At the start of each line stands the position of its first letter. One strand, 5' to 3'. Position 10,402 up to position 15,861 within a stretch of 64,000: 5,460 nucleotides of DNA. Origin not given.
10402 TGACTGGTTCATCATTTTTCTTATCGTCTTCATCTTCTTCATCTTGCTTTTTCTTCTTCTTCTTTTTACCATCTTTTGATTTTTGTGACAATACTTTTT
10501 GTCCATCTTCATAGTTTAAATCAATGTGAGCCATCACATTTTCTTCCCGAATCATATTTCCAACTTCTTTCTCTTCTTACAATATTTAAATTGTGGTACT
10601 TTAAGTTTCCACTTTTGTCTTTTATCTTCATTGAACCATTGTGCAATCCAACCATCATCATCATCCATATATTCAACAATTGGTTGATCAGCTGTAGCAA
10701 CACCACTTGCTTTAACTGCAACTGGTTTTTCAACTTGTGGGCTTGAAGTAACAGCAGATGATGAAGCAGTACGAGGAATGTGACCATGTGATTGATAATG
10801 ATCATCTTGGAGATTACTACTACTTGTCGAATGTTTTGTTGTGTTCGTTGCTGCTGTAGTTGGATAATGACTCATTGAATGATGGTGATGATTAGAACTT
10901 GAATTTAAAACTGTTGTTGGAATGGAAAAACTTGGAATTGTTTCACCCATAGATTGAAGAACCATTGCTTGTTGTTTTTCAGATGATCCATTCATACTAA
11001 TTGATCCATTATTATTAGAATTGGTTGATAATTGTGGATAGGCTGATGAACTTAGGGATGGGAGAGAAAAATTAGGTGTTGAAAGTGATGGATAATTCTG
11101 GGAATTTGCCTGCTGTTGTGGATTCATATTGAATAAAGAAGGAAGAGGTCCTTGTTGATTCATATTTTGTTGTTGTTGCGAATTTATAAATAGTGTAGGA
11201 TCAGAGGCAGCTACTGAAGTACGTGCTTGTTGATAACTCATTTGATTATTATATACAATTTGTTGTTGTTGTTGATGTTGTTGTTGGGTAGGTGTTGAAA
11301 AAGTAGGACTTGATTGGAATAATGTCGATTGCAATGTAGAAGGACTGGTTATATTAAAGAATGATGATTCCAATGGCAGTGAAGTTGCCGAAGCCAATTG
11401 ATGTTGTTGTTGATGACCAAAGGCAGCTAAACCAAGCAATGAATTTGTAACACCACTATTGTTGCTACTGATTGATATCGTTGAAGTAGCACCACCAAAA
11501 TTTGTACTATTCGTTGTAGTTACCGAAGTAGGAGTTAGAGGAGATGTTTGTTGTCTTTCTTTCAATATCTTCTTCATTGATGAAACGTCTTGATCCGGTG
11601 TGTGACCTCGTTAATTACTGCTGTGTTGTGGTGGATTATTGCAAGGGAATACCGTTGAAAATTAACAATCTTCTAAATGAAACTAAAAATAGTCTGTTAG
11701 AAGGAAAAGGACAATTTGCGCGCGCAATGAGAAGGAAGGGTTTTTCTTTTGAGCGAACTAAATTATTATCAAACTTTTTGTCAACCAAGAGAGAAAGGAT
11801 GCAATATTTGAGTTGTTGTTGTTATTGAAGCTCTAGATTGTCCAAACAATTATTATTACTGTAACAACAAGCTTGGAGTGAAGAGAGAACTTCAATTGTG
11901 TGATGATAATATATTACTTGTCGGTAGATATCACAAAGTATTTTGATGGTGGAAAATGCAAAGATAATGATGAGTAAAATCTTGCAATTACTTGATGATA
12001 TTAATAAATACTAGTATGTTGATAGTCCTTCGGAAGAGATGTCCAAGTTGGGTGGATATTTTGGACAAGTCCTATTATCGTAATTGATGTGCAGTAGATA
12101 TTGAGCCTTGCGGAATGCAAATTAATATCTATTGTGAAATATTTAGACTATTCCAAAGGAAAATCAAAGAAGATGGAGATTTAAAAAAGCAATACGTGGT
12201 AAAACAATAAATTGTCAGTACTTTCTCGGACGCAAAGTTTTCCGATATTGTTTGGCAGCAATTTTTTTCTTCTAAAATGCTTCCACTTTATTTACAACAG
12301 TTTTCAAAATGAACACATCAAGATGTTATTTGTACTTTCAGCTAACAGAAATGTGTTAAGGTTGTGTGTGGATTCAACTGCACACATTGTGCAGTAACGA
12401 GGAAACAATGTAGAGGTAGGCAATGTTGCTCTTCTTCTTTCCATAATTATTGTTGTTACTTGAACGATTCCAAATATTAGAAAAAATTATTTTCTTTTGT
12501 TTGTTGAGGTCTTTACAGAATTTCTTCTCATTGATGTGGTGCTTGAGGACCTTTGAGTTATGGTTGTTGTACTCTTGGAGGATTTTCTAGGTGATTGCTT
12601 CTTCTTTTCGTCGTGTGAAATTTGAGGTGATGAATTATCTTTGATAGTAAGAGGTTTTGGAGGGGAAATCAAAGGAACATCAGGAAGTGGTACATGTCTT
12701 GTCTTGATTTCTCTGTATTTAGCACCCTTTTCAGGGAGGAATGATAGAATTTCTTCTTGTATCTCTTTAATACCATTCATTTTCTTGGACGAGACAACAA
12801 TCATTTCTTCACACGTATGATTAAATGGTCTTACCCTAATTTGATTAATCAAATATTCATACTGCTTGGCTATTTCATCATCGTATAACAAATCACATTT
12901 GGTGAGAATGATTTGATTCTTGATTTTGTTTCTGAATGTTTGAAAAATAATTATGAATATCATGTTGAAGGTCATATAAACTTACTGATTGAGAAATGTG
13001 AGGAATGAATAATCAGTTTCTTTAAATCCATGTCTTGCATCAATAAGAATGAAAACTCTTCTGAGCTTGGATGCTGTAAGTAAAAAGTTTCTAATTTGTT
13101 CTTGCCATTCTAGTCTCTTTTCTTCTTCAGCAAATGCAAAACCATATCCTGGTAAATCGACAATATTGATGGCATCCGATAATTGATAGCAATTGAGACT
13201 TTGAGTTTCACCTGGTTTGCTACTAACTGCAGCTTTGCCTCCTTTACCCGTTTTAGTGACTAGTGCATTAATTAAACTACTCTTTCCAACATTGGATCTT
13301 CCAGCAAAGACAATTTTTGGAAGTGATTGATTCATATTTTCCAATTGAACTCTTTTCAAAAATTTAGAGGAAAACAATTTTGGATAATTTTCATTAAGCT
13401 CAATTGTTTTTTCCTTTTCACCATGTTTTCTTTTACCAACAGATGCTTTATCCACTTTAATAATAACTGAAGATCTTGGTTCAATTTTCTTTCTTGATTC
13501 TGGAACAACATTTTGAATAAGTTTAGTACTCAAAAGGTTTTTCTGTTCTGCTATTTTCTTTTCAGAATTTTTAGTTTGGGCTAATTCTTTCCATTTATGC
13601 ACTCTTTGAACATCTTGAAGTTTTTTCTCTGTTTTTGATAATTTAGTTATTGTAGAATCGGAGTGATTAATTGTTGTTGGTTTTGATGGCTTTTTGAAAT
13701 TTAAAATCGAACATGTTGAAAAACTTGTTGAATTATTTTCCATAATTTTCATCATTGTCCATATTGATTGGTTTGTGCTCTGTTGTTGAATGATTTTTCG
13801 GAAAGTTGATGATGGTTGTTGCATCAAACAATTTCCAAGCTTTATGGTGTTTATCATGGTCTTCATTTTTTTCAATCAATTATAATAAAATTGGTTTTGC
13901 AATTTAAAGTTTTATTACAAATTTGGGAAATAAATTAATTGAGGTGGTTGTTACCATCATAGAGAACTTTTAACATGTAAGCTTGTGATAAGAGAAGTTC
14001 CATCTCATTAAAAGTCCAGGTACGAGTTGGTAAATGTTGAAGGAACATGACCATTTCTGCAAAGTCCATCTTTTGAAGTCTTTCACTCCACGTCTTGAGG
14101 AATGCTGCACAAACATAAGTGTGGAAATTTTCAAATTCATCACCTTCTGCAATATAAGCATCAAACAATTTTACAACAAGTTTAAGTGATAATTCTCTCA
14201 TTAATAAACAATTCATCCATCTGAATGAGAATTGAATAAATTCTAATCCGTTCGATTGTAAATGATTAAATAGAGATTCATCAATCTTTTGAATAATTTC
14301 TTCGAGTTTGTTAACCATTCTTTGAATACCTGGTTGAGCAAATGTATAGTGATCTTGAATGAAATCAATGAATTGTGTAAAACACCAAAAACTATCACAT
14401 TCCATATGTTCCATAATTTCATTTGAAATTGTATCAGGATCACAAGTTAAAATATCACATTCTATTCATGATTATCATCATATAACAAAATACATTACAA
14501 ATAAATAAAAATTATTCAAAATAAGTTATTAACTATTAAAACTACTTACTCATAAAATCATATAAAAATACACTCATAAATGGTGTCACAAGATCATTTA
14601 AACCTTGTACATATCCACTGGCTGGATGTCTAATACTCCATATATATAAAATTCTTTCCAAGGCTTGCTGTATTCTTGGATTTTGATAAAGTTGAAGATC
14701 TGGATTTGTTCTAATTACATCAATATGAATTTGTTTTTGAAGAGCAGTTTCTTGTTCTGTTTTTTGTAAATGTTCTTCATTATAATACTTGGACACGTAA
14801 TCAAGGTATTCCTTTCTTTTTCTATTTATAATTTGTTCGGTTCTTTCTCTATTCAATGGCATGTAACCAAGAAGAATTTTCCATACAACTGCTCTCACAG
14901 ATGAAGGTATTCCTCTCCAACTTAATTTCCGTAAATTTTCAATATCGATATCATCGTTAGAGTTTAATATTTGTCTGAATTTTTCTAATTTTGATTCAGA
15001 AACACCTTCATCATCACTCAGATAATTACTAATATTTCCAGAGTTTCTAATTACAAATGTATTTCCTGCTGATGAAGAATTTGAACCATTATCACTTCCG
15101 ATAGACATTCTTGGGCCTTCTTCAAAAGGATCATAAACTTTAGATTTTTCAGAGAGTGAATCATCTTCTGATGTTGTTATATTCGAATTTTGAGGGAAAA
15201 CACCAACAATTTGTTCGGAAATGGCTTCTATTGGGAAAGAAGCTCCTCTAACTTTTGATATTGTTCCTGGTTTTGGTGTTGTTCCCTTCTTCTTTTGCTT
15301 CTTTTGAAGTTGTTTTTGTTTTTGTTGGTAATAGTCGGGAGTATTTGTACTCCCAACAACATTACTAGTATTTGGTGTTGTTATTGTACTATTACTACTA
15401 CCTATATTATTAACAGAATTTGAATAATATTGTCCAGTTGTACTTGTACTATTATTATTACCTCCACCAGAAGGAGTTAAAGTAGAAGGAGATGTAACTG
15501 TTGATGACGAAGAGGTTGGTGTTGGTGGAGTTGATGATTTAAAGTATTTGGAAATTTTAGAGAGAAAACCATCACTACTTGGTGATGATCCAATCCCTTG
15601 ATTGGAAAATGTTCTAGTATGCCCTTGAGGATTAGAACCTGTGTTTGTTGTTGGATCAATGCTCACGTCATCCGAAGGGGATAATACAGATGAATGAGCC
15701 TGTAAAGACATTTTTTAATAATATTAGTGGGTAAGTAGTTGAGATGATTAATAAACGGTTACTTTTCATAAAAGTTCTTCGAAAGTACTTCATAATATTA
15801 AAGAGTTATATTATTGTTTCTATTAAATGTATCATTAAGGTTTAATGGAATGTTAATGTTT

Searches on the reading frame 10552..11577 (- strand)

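Call 26: search_protein_families(library=pfam, proteins=[window:10552-11577:-], max_evalue=0.001)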
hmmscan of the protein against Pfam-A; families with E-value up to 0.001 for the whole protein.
window:10552-11577:- (341 aa): 0 families

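Call 76: search_protein_families(library=pfam, proteins=[window:10552-11577:-], max_evalue=1)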
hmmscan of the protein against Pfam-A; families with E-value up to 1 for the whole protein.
window:10552-11577:- (341 aa): 1 family
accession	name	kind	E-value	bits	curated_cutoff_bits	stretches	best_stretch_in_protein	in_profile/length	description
PF23187.1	UBX7_N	-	0.17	12.4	27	1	300-326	25-51/110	UBX7 N-terminal domain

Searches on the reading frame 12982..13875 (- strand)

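Call 26: search_protein_families(library=pfam, proteins=[window:12982-13875:-], max_evalue=0.001)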
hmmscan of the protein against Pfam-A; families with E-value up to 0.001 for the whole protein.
window:12982-13875:- (297 aa): 5 families
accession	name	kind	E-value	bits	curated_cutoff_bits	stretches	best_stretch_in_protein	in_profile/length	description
PF01926.29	MMR_HSR1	-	1.2e-17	64.4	21.9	1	187-295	1-100/113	50S ribosome-binding GTPase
PF03193.22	RsgA_GTPase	-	5.4e-07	30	30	1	137-243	56-167/174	RsgA GTPase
PF02421.24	FeoB_N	-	3e-06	27.3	27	1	187-281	2-89/156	Ferrous iron transport protein B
PF09439.16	SRPRB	-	0.00023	21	25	1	185-244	3-56/178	Signal recognition particle receptor beta subunit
PF00910.28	RNA_helicase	-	0.00044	21.1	21.5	0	188-241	1-58/105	RNA helicase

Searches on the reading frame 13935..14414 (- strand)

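Call 68: search_protein_families(library=pfam, proteins=[window:13935-14414:-], max_evalue=0.001)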
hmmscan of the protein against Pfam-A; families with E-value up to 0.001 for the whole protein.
window:13935-14414:- (159 aa): 2 families
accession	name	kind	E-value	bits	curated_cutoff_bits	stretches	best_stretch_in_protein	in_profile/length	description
PF00566.25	RabGAP-TBC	-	6.2e-23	82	25.2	1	5-113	107-215/216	Rab-GTPase-TBC domain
PF23436.1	RabGap-TBC_2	-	1.5e-09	38.3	27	1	9-128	41-160/214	RabGAP TBC domain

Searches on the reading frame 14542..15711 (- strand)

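Call 26: search_protein_families(library=pfam, proteins=[window:14542-15711:-], max_evalue=0.001)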
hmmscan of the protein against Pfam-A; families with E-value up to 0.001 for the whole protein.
window:14542-15711:- (389 aa): 1 family
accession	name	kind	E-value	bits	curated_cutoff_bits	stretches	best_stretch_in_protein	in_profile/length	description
PF00566.25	RabGAP-TBC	-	1.8e-20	74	25.2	1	271-380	2-102/216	Rab-GTPase-TBC domain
